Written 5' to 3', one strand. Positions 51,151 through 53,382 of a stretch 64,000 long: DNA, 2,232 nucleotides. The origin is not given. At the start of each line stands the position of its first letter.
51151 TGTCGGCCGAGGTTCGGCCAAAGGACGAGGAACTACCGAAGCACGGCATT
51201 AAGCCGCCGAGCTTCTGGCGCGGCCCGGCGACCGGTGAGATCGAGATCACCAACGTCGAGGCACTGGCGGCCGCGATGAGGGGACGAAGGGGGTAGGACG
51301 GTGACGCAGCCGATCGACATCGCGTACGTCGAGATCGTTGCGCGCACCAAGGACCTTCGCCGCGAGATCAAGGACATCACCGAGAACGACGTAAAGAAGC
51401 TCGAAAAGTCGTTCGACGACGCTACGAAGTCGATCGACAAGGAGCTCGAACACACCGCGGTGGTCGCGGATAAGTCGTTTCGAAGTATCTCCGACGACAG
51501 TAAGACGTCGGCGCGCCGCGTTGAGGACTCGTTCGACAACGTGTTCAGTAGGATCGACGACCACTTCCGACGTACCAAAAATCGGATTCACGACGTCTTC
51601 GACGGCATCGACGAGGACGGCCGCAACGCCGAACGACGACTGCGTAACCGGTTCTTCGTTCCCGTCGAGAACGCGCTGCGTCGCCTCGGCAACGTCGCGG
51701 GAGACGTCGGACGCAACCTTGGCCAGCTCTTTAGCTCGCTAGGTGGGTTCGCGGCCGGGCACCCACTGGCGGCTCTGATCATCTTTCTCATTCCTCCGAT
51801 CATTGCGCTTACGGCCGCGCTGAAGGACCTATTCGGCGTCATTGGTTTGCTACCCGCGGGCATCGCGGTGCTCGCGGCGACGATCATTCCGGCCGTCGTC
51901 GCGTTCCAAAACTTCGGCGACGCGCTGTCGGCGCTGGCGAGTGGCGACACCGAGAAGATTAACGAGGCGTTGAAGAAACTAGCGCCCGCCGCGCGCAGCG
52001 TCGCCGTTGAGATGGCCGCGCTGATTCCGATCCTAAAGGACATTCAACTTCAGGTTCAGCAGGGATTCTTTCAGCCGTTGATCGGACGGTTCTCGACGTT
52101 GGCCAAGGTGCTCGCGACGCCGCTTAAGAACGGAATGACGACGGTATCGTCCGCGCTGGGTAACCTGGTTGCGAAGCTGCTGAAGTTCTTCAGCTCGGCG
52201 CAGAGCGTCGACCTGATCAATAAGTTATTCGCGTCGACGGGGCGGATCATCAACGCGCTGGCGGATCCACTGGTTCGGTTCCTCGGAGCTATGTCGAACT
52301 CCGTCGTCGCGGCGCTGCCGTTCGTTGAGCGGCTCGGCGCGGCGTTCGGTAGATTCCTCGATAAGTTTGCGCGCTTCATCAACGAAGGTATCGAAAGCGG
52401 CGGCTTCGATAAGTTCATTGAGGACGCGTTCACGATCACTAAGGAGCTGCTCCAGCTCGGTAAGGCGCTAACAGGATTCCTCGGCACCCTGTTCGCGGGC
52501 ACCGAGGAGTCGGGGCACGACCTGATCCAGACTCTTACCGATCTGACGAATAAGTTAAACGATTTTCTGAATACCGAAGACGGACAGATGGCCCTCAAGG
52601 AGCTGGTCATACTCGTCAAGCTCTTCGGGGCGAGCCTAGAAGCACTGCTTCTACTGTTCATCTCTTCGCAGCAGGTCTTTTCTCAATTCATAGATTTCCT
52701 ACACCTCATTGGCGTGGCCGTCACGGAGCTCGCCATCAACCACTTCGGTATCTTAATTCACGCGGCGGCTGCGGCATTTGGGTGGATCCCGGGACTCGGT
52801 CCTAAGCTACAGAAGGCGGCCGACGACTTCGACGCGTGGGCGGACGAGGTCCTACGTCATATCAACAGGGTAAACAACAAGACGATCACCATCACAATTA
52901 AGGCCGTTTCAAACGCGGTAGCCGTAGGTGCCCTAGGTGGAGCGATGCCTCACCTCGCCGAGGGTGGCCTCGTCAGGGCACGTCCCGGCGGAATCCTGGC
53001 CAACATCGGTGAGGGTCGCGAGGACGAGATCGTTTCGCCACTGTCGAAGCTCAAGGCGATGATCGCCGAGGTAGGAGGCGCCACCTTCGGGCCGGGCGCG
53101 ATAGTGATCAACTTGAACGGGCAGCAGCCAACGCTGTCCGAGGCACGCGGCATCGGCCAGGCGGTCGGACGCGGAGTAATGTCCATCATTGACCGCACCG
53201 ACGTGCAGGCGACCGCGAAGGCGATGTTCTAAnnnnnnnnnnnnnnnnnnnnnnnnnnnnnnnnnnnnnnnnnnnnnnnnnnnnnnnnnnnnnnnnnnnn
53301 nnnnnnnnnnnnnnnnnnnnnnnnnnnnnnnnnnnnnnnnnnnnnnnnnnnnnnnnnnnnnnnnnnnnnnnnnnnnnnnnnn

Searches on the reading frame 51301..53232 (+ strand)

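Call 12: search_protein_families(library=phrogs, proteins=[window:51301-53232:+], max_evalue=0.00001)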
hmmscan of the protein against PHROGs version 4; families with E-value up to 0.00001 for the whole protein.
window:51301-53232:+ (643 aa): 9 families
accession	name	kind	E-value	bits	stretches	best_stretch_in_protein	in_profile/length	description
phrog_6435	-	tail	6.5e-41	140.9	1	15-469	158-604/2090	tail length tape measure protein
phrog_934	-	tail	6.4e-35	120.9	1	45-638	69-641/1988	tail length tape measure protein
phrog_6090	-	tail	3.5e-34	118.8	1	215-508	455-721/1853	tail length tape measure protein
phrog_305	-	tail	2.8e-27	96.8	1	16-550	39-536/1001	tail length tape measure protein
phrog_3547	-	tail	5.9e-26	91.6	1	203-435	294-529/1767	tail length tape measure protein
phrog_1535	-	tail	4.1e-12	46.1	1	123-592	690-1096/1152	tail length tape measure protein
phrog_4197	-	tail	6.9e-12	44.9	1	211-419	493-708/1783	tail length tape measure protein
phrog_2337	-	tail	7e-12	45.3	1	28-432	34-448/1326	tail length tape measure protein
phrog_1272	-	tail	2.8e-06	26.3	0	138-378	598-865/1606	tail length tape measure protein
